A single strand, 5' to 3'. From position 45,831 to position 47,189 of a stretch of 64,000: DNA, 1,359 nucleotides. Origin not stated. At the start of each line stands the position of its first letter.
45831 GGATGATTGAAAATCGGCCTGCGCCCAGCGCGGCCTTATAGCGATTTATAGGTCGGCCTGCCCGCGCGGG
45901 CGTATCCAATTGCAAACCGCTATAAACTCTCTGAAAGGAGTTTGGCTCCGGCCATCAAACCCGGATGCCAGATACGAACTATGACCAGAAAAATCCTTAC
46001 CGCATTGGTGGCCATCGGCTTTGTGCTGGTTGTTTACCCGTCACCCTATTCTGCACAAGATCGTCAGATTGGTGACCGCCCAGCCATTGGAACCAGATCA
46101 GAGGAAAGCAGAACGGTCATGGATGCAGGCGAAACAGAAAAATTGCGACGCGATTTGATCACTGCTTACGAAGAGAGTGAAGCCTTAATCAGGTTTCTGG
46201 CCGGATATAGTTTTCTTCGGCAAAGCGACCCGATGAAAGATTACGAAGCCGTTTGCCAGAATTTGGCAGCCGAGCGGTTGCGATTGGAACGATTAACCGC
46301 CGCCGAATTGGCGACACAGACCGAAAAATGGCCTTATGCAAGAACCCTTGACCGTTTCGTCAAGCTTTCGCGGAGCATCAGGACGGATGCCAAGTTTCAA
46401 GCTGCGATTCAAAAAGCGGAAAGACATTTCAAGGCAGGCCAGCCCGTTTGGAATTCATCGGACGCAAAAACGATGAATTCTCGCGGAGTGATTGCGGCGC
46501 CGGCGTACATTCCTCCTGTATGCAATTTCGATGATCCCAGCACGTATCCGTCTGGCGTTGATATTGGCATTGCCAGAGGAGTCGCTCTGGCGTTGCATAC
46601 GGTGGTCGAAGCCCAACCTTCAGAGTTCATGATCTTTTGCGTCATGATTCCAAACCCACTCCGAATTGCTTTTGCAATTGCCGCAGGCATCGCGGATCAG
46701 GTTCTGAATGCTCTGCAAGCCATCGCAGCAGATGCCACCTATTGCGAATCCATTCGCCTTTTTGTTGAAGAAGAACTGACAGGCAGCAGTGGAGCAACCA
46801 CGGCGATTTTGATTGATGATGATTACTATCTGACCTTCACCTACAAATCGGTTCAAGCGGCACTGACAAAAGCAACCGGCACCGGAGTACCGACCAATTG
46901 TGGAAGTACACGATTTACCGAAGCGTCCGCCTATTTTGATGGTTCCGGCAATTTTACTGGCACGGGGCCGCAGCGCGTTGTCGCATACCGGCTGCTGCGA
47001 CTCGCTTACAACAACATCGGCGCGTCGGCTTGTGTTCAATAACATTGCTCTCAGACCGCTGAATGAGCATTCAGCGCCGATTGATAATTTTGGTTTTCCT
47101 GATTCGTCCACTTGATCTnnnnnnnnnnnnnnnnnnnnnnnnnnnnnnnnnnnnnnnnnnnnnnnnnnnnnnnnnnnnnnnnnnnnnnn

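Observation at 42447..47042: Four tandem paralogs of an unrecognised secreted protein family sandwiched between two giant surface proteins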

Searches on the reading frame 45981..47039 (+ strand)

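Call 4: search_protein_families(library=pfam, proteins=[window:45981-47039:+], max_evalue=1)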
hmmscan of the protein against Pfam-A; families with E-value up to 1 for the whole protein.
window:45981-47039:+ (353 aa): 0 families

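Call 5: search_protein_families(library=ncbifam, proteins=[window:45981-47039:+], max_evalue=1)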
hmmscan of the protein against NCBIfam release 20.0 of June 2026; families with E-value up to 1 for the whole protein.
window:45981-47039:+ (353 aa): 0 families

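Call 48: search_protein_families(library=phrogs, proteins=[window:45981-47039:+], max_evalue=1)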
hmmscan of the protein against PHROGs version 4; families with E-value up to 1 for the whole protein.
window:45981-47039:+ (353 aa): 1 family
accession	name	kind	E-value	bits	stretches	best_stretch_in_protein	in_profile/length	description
phrog_3066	-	moron, auxiliary metabolic gene and host takeover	0.32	12.2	1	233-293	22-83/94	toxin of TA system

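Call 95: search_protein_families(library=padloc, proteins=[window:45981-47039:+], max_evalue=0.1)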
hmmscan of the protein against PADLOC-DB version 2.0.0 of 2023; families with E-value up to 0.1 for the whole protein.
window:45981-47039:+ (353 aa): 0 families
